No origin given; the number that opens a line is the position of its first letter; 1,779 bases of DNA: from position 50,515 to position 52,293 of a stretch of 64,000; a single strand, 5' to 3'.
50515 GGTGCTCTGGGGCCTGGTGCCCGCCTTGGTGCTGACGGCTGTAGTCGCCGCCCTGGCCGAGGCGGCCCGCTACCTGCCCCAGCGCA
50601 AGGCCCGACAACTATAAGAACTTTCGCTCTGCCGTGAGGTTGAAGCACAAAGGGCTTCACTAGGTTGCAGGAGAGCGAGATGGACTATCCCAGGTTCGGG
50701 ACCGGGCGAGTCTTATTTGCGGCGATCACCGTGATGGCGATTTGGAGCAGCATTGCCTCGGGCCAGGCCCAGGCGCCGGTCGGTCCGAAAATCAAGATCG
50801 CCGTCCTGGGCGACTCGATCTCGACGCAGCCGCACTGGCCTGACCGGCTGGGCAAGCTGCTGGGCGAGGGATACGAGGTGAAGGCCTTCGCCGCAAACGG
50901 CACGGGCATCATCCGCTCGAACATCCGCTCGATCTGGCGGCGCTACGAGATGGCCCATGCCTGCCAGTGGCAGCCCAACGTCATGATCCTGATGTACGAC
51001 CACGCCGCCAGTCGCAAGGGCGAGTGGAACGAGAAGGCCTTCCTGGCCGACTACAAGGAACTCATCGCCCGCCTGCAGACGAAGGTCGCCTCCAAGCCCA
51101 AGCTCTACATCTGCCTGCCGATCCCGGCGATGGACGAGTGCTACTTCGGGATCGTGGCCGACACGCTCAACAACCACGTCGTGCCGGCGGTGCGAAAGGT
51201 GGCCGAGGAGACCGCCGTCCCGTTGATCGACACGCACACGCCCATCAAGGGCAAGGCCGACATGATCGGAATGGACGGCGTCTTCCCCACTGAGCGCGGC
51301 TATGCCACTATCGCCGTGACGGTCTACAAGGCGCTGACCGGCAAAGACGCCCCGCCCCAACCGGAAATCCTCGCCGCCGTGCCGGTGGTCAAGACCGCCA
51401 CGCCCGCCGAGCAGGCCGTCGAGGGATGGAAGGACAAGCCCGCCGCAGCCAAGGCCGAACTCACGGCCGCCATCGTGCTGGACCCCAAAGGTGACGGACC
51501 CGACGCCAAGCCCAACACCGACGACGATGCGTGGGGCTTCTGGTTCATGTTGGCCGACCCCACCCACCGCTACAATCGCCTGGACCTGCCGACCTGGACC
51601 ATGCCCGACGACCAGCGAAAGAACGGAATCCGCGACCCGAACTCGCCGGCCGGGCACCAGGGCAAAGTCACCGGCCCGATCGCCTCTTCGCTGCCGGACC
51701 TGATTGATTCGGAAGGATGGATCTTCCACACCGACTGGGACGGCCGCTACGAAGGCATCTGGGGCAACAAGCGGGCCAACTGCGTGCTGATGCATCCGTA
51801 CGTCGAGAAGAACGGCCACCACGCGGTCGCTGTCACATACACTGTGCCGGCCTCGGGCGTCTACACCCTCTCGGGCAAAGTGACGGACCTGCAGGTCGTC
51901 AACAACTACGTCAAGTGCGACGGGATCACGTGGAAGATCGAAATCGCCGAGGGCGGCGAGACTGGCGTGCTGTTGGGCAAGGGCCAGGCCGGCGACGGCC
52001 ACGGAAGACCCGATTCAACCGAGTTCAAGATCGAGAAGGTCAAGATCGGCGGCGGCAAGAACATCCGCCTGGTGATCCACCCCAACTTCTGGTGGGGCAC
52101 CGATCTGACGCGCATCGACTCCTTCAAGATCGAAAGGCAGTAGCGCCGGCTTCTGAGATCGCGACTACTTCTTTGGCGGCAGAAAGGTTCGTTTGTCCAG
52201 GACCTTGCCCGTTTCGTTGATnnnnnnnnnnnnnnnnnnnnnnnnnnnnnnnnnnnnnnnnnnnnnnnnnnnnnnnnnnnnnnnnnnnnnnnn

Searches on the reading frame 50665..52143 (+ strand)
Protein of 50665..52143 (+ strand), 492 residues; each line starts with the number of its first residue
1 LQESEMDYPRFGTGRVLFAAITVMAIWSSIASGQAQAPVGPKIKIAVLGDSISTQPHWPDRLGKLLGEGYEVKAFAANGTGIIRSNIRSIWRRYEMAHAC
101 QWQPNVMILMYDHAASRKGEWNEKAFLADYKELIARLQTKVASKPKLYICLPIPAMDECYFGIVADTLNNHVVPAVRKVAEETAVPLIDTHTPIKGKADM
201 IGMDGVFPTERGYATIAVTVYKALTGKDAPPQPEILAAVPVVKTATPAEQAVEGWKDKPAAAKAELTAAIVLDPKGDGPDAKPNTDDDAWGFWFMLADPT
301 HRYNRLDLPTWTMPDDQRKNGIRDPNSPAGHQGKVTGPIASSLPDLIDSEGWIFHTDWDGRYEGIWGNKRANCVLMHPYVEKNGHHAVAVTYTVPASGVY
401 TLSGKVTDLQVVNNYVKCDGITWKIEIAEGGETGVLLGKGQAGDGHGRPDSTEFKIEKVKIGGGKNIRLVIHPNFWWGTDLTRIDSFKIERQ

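Call 11: search_protein_families(library=pfam, proteins=[window:50665-52143:+], max_evalue=0.001)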
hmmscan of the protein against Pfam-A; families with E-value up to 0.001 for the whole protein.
window:50665-52143:+ (492 aa): 2 families
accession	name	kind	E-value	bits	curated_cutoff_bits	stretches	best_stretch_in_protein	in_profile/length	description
PF13472.12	Lipase_GDSL_2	-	3.7e-10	41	32.9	1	47-214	1-177/178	GDSL-like Lipase/Acylhydrolase family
PF00657.28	Lipase_GDSL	-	0.0004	21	23.6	1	45-217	1-205/208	GDSL-like Lipase/Acylhydrolase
